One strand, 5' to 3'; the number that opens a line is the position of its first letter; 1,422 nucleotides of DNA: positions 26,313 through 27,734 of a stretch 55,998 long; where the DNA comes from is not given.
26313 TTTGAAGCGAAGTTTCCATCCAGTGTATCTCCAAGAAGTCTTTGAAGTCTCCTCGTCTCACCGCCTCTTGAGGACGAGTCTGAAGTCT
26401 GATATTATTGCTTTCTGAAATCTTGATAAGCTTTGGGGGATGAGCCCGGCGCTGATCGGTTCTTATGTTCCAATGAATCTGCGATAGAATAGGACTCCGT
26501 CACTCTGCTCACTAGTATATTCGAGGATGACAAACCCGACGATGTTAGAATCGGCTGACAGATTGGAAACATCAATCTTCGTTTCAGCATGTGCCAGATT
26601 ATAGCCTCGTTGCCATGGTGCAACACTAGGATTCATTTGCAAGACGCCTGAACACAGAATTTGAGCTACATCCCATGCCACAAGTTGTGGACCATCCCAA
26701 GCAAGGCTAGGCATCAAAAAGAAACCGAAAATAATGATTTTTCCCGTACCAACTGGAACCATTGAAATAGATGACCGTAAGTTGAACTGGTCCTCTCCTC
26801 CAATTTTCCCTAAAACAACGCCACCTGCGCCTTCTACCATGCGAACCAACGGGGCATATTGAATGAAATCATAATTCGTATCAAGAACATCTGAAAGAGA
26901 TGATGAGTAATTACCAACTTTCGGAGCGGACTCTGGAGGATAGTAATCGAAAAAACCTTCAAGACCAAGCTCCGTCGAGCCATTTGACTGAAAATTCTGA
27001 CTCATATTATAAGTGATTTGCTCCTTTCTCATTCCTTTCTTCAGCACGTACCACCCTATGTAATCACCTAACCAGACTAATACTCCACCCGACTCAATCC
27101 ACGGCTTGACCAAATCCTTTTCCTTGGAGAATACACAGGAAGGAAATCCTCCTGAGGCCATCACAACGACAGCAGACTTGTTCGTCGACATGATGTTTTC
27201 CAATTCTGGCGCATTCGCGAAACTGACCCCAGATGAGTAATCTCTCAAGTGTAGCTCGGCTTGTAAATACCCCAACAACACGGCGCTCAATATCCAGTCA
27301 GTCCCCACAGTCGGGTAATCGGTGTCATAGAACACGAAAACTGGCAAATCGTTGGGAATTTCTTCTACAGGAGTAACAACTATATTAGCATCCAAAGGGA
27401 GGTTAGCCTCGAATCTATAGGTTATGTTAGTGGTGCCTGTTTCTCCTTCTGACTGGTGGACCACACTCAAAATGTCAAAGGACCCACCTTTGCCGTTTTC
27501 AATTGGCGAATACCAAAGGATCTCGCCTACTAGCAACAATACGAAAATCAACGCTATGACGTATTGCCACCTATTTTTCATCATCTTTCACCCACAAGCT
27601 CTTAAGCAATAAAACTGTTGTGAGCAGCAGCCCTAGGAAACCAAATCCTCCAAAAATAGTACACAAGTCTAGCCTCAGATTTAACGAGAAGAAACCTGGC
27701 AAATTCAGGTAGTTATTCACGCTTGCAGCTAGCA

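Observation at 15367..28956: Four copies of a GT-C module plus an unplaced extracytoplasmic domain of about 340 aa: twice fused (874 aa), twice split into overlapping genes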

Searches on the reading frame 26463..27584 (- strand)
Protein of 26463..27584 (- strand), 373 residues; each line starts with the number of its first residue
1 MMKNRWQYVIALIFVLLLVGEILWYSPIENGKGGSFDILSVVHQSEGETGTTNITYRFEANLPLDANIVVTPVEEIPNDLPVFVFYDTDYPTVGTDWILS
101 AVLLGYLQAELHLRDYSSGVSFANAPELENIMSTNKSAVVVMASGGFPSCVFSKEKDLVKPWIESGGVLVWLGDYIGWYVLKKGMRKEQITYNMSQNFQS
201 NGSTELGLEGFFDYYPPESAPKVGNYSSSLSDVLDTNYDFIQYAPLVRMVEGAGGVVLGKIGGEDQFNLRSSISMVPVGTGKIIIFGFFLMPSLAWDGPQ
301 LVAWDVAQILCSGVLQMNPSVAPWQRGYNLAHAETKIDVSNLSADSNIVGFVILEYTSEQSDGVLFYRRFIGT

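Call 4: search_protein_families(library=pfam, proteins=[window:26463-27584:-], max_evalue=0.1)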
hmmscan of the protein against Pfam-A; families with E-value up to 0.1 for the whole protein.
window:26463-27584:- (373 aa): 0 families

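Call 11: find_homologous_proteins(query=window:26463-27584:-, max_evalue=0.001)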
Query window:26463-27584:- (373 aa): 27 proteins with E <= 0.001 among 5465 candidates.
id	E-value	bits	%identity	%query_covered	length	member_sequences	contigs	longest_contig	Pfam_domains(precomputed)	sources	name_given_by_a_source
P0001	1.2e-232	790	93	100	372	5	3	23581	-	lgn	-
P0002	3.3e-220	749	88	100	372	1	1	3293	-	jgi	jgi:hypothetical protein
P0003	9.4e-200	681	80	99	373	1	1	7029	-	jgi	jgi:hypothetical protein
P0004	2.0e-199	680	80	100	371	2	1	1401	-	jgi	jgi:hypothetical protein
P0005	1.7e-154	532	63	99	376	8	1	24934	-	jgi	jgi:hypothetical protein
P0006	4.7e-154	531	63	99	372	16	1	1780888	-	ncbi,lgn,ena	-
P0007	3.9e-147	508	90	67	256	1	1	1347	-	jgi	jgi:hypothetical protein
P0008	5.1e-143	495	60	99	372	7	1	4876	-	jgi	jgi:hypothetical protein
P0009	1.3e-142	493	60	99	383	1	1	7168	-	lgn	-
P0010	2.7e-140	486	59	99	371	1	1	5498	-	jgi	jgi:hypothetical protein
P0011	1.8e-138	480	58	99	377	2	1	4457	-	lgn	-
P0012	3.9e-137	475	58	99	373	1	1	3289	-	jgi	jgi:hypothetical protein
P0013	2.9e-135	469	56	99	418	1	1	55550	-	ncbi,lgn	-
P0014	5.8e-133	462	56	99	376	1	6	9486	-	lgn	-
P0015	1.1e-132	461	55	99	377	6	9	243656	-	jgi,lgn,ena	jgi:hypothetical protein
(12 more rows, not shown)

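Call 12: search_solved_structures(query=window:26463-27584:-, max_evalue=10)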
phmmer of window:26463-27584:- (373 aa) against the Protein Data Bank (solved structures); distinct sequences matched with E-value up to 10: 4.
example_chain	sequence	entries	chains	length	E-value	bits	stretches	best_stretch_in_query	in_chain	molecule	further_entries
5coz_A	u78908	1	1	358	0.071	15.2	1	58-170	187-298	Uncharacterized protein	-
8wl5_A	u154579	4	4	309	0.089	14.9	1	312-366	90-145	Allose ABC transporter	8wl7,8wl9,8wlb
3tad_A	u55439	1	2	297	0.62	12.1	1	9-104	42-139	Liprin-alpha-2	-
1gub_A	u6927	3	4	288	1.3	11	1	312-366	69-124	D-ALLOSE-BINDING PERIPLASMIC PROTEIN | PROTEIN (PRECURSOR OF PERIPLASMIC SUGAR RECEPTOR)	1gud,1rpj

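Call 14: search_protein_families(library=pfam, proteins=[P0006, P0013], max_evalue=1)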
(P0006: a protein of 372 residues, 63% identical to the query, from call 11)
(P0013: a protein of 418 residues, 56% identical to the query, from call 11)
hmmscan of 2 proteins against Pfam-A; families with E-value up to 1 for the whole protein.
P0006 (372 aa): 1 family
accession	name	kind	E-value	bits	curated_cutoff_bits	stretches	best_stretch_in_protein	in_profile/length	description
PF10026.15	DUF2268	-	0.13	12.1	23.6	1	168-190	160-182/195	Predicted Zn-dependent protease (DUF2268)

P0013 (418 aa): 0 families

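Call 25: find_encoding_contigs(protein=P0006, flank=8000, max_places=2)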
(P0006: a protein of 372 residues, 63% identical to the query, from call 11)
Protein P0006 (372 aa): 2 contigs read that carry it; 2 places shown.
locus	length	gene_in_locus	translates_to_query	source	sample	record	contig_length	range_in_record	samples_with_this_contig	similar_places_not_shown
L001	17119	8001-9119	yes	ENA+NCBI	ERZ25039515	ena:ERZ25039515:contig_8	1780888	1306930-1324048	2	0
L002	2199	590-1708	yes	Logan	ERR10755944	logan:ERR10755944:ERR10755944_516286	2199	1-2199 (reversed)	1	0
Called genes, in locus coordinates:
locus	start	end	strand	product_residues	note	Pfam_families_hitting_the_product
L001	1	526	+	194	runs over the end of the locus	PF14382:ECR1_N, PF10447:EXOSC1 (faint)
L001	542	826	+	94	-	PF13656:RNA_pol_L_2, PF01193:RNA_pol_L (weak)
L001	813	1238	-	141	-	PF11469:Ribonucleas_3_2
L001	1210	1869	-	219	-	PF04140:ICMT, PF04191:PEMT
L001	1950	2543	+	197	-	PF01949:Endo_dU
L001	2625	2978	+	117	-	PF02150:Zn_ribbon_RPB9 (weak), PF12773:DZR (faint), PF13240:Zn_Ribbon_1 (faint), PF13248:Zn_ribbon_3 (faint), PF01096:Zn_ribbon_TFIIS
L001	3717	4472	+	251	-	PF00705:PCNA_N, PF02144:Rad1 (faint), PF02747:PCNA_C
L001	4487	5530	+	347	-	PF26466:DNA_primase_lrg_N, PF04104:DNA_primase_lrg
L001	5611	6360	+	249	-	PF00535:Glycos_transf_2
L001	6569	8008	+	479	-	-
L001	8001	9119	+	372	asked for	-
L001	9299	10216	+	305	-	PF13632:Glyco_trans_2_3 (weak)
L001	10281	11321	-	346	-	PF00535:Glycos_transf_2, PF10111:Glyco_tranf_2_2 (weak), PF13506:Glyco_transf_21 (weak), PF13641:Glyco_tranf_2_3, PF13632:Glyco_trans_2_3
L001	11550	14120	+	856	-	PF03155:Alg6_Alg8, PF06728:PIG-U, PF09594:GT87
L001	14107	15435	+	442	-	PF01896:DNA_primase_S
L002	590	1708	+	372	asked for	-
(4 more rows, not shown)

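Call 27: predict_structure(alignment_id=A1)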
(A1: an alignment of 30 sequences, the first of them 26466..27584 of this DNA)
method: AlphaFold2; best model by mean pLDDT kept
length: 373 residues; sequences in the alignment: 30
mean_pLDDT: 89.9   pTM: 0.87
mean pLDDT of the five models: 89.9, 89.8, 89.5, 88.5, 88.0
residues with pLDDT >= 90: 255; 70-90: 101; 50-70: 14; < 50: 3
segments of 3 or more residues with pLDDT < 50: none
pLDDT, mean of each block of 10 residues (from residue 1): 70 88 61 82 78 92 90 94 96 92 95 93 98 98 96 96 98 93 92 86 92 84 91 92 93 96 88 96 96 85 96 93 91 92 85 89 85 88
secondary structure, 60 per line:
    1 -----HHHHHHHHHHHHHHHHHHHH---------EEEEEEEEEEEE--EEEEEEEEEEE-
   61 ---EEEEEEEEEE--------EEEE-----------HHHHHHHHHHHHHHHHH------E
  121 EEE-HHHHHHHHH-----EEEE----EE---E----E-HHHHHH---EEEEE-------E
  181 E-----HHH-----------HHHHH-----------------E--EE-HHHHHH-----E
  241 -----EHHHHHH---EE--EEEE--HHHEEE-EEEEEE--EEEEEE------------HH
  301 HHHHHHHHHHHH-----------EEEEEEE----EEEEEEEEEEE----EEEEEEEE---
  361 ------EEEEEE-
elements in order: H6-25 E35-46 E49-59 E64-73 E82-85 H97-113 E120-123 H125-133 E139-142 H159-164 E168-172 H201-205 H229-234 H247-252 E260-263 E269-271 E273-278 E281-286 H299-312 E324-330 E335-345 E350-357 E367-372
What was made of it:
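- On GT50 / PIG-M (Pfam PF05007, GPI-MT-I): SOL has an N-terminal anchor and an alpha/beta core (call 27).
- On OST48 / Wbp1 (GIFT-domain OST subunit): The anchor is N-terminal (call 27).
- The model has pLDDT 89.9 (call 27). Several of these (D87, P148, G173) lie just after the C-terminal ends of the parallel strands, and G166/G167 and W162 lie just before strand 168-172 (DSSP in call 27).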

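Call 29: search_protein_representatives(alignment_id=A1)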
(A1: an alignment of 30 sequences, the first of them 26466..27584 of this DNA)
Query: 30 sequences, 373 profile positions. Proteins with E-value up to 0.001 (for the whole library): 598; up to 1e-10: 378; up to 1e-30: 116. The best 150 are listed.
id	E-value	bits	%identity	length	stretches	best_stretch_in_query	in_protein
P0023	8.3e-151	518.7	-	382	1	2-371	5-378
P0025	5.7e-131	453.4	-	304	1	1-298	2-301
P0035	8.5e-123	426.5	-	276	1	101-371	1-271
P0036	8.3e-113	393.7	-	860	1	5-370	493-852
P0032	4.0e-112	391.4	-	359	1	2-371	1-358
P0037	9.1e-112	390.2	-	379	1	2-369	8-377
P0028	2.1e-109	382.5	-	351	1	17-372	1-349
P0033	4.6e-109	381.3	-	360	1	6-370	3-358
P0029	1.0e-101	357.2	-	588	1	4-370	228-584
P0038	1.2e-101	356.9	-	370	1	4-370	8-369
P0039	4.8e-101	355.0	-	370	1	3-369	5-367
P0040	1.6e-93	330.2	-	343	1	23-370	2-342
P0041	1.1e-89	317.6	-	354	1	2-369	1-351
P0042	1.1e-84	301.1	-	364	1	1-369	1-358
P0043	1.6e-81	290.7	-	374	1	4-369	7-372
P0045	1.9e-76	274.0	-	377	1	7-369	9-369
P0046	3.0e-73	263.5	-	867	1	6-366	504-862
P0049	2.6e-67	243.9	-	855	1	8-360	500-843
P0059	9.7e-57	209.2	-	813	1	11-366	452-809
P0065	9.2e-52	192.8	-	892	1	6-371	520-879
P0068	5.1e-51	190.3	-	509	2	205-369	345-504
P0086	1.3e-44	169.3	-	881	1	49-360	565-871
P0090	2.1e-43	165.3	-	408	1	10-313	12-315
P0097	8.3e-40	153.4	-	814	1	9-364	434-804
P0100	3.7e-38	148.0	-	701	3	53-355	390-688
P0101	2.4e-37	145.3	-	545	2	209-369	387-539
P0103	7.3e-37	143.7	-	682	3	113-332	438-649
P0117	3.5e-34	134.9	-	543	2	217-369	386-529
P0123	1.6e-33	132.7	-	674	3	137-355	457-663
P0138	3.3e-31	125.1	-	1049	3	70-181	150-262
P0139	3.8e-31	124.9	-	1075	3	73-189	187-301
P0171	2.2e-27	112.5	-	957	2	65-180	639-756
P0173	3.0e-27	112.1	-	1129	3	74-313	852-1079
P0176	4.3e-27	111.6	-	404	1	42-289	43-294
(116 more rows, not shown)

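Call 30: fold_search(model_id=the predicted structure, library=pdb)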
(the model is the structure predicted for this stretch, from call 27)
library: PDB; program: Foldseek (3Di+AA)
matches with E <= 10: 800; with E <= 0.001: 24
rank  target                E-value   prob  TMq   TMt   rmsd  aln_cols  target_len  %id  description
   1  5xb7_A                5.4e-05  1.00  0.33  0.20   7.6       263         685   11  GH42 alpha-L-arabinopyranosidase from Bifidobacterium animalis subsp. lactis Bl-04 (released 2017-11-01)
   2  5xb7_E                5.8e-05  1.00  0.36  0.21   7.1       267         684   12  GH42 alpha-L-arabinopyranosidase from Bifidobacterium animalis subsp. lactis Bl-04 (released 2017-11-01)
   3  7vkz_A                6.5e-05  1.00  0.33  0.20   9.7       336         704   10  The complex structure of beta-1,2-glucosyltransferase from Ignavibacterium album with 1-Deoxynojirimycin (released 2022-03-09)
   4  8ibr                  8.2e-05  1.00  0.32  0.19  11.2       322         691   12  Crystal structure of GH42 beta-galactosidase BiBga42A from Bifidobacterium longum subspecies infantis in complex with gl (released 2023-06-07)
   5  3soz_A                8.2e-05  1.00  0.32  0.45   8.7       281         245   13  Cytoplasmic Protein STM1381 from Salmonella typhimurium LT2 (released 2011-08-03)
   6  7vky_B                9.3e-05  0.99  0.32  0.19   9.9       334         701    9  The complex structure of beta-1,2-glucosyltransferase from Ignavibacterium album with sophorose (released 2022-03-09)
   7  7x87_A                1.0e-04  1.00  0.35  0.20   9.4       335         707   10  The complex structure of beta-1,2-glucosyltransferase from Ignavibacterium album with sophotetraose observed as sophor (released 2022-04-20)
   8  7vky_A                2.0e-04  1.00  0.35  0.20   9.7       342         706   10  The complex structure of beta-1,2-glucosyltransferase from Ignavibacterium album with sophorose (released 2022-03-09)
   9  4oif_A                2.0e-04  0.99  0.30  0.18  11.8       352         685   12  3D structure of Gan42B, a GH42 beta-galactosidase from G. (released 2015-02-04)
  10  7vl3_A                2.1e-04  1.00  0.35  0.21   9.6       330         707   10  The complex structure of beta-1,2-glucosyltransferase from Ignavibacterium album with phenyl alpha-D-glucoside (released 2022-03-09)
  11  7vkz_B                2.3e-04  0.99  0.33  0.19   9.8       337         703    9  The complex structure of beta-1,2-glucosyltransferase from Ignavibacterium album with 1-Deoxynojirimycin (released 2022-03-09)
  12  2zuw_D                2.6e-04  0.97  0.28  0.18  10.8       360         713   12  Crystal structure of Galacto-N-biose/Lacto-N-biose I phosphorylase in complex with GlcNAc and sulfate (released 2008-12-30)
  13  7x87_B                3.6e-04  0.99  0.35  0.20   9.5       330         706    9  The complex structure of beta-1,2-glucosyltransferase from Ignavibacterium album with sophotetraose observed as sophor (released 2022-04-20)
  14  5gsl_A                3.6e-04  0.97  0.29  0.16  10.3       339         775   15  Glycoside hydrolase A (released 2017-02-01)
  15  7bob_B                4.1e-04  1.00  0.32  0.23   6.0       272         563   12  Exo-beta-1,4-mannosidase Op5Man5 from Opitutaceae bacterium strain TAV5 (released 2021-07-14)
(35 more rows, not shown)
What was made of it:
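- On DUF4350 (PF14258) / class I glutamine amidotransferase-like fold: TM-scores are low (0.3-0.45) because the query has extra parts (call 30).
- Closest known: DUF4350. Same: The fold class is the same (call 30).
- Foldseek gives probability 1.0 and E about 5e-5 to GH42 domains B/C, and also hits STM1381 and ThuA-like proteins (call 30). The best structural matches are the GH42 trimerisation domain and its following beta-sandwich (call 30). The closest structural matches are the non-catalytic domains of GH42, GH35, GH164 and GH112 enzymes and ThuA-like proteins of unknown activity (call 30).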

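Call 31: search_protein_families(library=ncbifam, proteins=[window:26463-27584:-], max_evalue=0.01)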
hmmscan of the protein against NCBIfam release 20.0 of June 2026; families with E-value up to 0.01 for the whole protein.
window:26463-27584:- (373 aa): 0 families

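Call 33: find_related_loci(query=A1, collection=genome_contigs, flank=6000)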
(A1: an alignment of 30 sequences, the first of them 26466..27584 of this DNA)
Query A1 (373 aa) in genome_contigs; peptide patterns used: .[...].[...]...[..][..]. (x = any residue, [..] = any of these).
10 stretches matched a pattern; 9 encode a relative of the query (tblastn E <= 1e-3); 7 distinct loci.
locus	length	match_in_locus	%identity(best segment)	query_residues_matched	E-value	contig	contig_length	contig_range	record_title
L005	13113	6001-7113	58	1-371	1e-145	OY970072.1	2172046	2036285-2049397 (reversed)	MAG: Candidatus Bathyarchaeota archaeon isolate MFD04408.bin.c.3 genome assembly, chromosome: 1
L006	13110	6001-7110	57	1-371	1e-130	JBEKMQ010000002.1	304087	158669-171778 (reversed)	MAG: Candidatus Bathyarchaeia archaeon isolate SPRUCE 398 SPRUCE_398_2, whole genome shotgun sequence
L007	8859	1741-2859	48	2-371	1e-107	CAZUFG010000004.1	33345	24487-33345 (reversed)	MAG TPA_asm: uncultured Candidatus Bathyarchaeia archaeon isolate binchicken_co10_144 genome assembly, contig: NODE_432_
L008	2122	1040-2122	46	1-365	6e-111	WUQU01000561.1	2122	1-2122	MAG: Candidatus Bathyarchaeota archaeon isolate ILS 200 k141_86592, whole genome shotgun sequence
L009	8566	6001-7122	34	1-371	4e-66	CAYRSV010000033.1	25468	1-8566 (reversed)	MAG TPA_asm: uncultured Candidatus Bathyarchaeia archaeon isolate binchicken_co43_159 genome assembly, contig: NODE_3204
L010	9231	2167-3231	30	9-370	3e-39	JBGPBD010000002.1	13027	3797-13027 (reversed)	MAG: Candidatus Bathyarchaeia archaeon isolate OBJ_0618_130150_113 k141_7566287_length_13027_cov_27.0892, whole genome s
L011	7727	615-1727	56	1-371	3e-141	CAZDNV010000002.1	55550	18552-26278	MAG TPA_asm: uncultured Candidatus Bathyarchaeia archaeon isolate binchicken_co91_418 genome assembly, contig: NODE_543_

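Call 45: search_solved_structures(query=A1, max_evalue=10, show_alignments=2)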
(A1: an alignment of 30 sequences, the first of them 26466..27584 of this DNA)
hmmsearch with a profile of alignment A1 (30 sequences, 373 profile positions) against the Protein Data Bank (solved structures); distinct sequences matched with E-value up to 10: 3.
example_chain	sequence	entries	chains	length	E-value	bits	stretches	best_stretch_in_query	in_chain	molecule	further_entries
9e02_E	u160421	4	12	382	0.84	11.9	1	150-180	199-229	Sec-independent protein translocase protein TatC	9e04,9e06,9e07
6d35_A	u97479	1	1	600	1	11.6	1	7-78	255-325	Smoothened,Soluble cytochrome b562,Smoothened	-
6d32_A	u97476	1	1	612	1.1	11.5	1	7-78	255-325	Smoothened,Soluble cytochrome b562,Smoothened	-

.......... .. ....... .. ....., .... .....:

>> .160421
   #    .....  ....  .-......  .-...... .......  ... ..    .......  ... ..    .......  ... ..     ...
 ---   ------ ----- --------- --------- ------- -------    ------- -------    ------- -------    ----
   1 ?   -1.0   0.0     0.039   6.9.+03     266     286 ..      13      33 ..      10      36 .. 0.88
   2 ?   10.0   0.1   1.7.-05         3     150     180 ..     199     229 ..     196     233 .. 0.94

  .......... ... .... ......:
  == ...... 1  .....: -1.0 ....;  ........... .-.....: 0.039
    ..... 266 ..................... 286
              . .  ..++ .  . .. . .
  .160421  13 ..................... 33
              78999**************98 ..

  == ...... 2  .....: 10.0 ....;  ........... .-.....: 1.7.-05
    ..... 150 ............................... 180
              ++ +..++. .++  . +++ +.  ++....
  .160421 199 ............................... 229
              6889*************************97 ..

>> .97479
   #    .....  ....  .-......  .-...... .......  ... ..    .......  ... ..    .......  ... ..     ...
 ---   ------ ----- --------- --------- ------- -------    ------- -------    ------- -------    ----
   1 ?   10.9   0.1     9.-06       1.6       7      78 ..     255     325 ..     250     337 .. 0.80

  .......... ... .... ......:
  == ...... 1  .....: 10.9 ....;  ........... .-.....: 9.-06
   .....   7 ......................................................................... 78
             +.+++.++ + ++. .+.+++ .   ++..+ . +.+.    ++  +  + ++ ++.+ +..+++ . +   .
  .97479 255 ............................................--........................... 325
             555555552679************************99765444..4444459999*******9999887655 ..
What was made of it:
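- Tried and rejected: PDB sequence searches with SOL alone and with its profile gave only chance hits (calls 12, 45).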

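Call 57: search_protein_families(library=pfam, proteins=[P0138, P0139, P0173, P0100, P0103, P0123, P0068, P0101, P0117, P0171], max_evalue=0.01)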
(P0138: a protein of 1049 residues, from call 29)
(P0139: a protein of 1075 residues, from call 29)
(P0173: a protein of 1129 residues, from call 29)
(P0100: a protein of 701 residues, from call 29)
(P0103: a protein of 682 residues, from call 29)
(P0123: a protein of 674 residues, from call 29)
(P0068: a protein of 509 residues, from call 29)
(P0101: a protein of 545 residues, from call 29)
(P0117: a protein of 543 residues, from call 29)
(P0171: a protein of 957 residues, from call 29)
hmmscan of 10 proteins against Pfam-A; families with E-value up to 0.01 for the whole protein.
P0138 (1049 aa): 0 families

P0139 (1075 aa): 0 families

P0173 (1129 aa): 1 family
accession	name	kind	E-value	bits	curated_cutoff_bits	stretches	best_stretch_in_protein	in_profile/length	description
PF14258.12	DUF4350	-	1e-07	32.9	30.4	1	888-1059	13-160/181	Domain of unknown function (DUF4350)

P0100 (701 aa): 0 families

P0103 (682 aa): 1 family
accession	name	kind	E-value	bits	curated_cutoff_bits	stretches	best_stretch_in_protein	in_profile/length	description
PF14258.12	DUF4350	-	6.1e-06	27.1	30.4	0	129-191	30-87/181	Domain of unknown function (DUF4350)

P0123 (674 aa): 0 families

P0068 (509 aa): 0 families

P0101 (545 aa): 0 families

P0117 (543 aa): 0 families

P0171 (957 aa): 2 families
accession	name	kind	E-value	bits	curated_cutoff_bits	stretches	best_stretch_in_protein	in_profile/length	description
PF09594.16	GT87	-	1.2e-07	32.2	25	1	204-445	4-233/237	Glycosyltransferase family 87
PF06728.19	PIG-U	-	3.2e-05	23.6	24.5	1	211-351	73-226/378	GPI transamidase subunit PIG-U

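Call 60: search_protein_families(library=pfam, alignment_id=A3, max_evalue=0.1)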
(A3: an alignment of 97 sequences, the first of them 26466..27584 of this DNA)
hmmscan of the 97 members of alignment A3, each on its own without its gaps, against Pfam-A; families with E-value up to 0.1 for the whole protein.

A. member 1, window:26466-27584:- (373 aa): 0 families

B. families by the number of members that match (of 97 scanned): 15 families
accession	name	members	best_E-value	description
PF14258.12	DUF4350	5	0.0013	Domain of unknown function (DUF4350)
PF07090.17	GATase1_like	2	0.029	Putative glutamine amidotransferase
PF06196.17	DUF997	1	0.013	Protein of unknown function (DUF997)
PF12539.13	Csm1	1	0.024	Chromosome segregation protein Csm1/Pcs1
PF11777.13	DUF3316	1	0.035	Protein of unknown function (DUF3316)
PF23262.1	NFD4_C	1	0.04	NFD4, C-terminal domain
PF04211.18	MtrC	1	0.043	Tetrahydromethanopterin S-methyltransferase, subunit C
PF04908.21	SH3BGR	1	0.043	SH3-binding, glutamic acid-rich protein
PF24157.1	DUF7408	1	0.046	Domain of unknown function (DUF7408)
PF18054.6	CEL_III_C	1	0.058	CEL-III C-terminal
PF01916.23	DS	1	0.059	Deoxyhypusine synthase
PF21793.2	DUF6877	1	0.075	Family of unknown function (DUF6877)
PF14221.11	DUF4330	1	0.08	Domain of unknown function (DUF4330)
PF05658.19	YadA_head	1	0.089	YadA head domain repeat (2 copies)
PF07190.16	CrmD_SECRET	1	0.095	Tumour necrosis factor receptor, SECRET domain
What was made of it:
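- On GT50 / PIG-M (Pfam PF05007, GPI-MT-I): There is no Pfam PIG-X hit (calls 14, 60).
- On DUF4350 (PF14258) / class I glutamine amidotransferase-like fold: 5 of 97 members give weak hits (calls 57, 60).
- On OST48 / Wbp1 (GIFT-domain OST subunit): There is no such Pfam hit at E<=0.1 in 97 members (call 60).
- Closest known: Oligosaccharyltransferase: STT3 plus Wbp1/OST48. Different: No member matches the OST48 Pfam family at E<=0.1 (calls 14, 60).
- Closest known: DUF4350. Same: There are weak sequence bridges: P0173 scores 32.9 bits against a cut-off of 30.4, and 5 of 97 members give weak hits (calls 57, 60).
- One distant family member scores above the DUF4350 cut-off, and 5 of 97 members give weak hits (calls 57, 60). 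The fold belongs to the class I glutamine amidotransferase-like superfamily, which contains many enzymes (calls 30, 60).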

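Call 62: find_encoding_contigs(protein=P0173, flank=6000, max_places=2)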
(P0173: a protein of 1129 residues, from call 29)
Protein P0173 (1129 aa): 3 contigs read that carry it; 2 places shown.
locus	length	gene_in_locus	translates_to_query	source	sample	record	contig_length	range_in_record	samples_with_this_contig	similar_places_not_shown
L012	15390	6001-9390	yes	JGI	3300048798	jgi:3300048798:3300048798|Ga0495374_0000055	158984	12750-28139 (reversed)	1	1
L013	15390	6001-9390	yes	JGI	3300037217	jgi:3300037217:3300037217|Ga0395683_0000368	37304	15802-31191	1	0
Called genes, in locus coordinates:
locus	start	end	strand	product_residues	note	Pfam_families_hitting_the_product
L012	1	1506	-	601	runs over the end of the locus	PF08450:SGL (faint), PF25021:TEN_NHL (faint), PF01436:NHL (weak)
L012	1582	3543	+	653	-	-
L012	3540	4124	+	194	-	-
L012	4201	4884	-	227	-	PF13489:Methyltransf_23 (weak), PF08241:Methyltransf_11, PF13649:Methyltransf_25 (weak)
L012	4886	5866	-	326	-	PF13641:Glyco_tranf_2_3 (weak), PF00535:Glycos_transf_2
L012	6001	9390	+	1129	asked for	PF14258:DUF4350 (faint)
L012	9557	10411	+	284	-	PF03279:Lip_A_acyltrans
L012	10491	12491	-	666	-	PF09286:Pro-kuma_activ, PF00082:Peptidase_S8 (weak)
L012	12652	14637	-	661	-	PF09286:Pro-kuma_activ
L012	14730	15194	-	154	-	PF01575:MaoC_dehydratas, PF13452:FAS1_DH_region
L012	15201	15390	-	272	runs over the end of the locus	PF03446:NAD_binding_2, PF14833:NAD_binding_11, PF21761:RedAm-like_C (weak)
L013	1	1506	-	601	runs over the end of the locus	PF08450:SGL (faint), PF25021:TEN_NHL (faint), PF01436:NHL (weak)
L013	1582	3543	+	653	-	-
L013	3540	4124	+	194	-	-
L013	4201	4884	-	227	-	PF13489:Methyltransf_23 (weak), PF08241:Methyltransf_11, PF13649:Methyltransf_25 (weak)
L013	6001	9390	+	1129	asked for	PF14258:DUF4350 (faint)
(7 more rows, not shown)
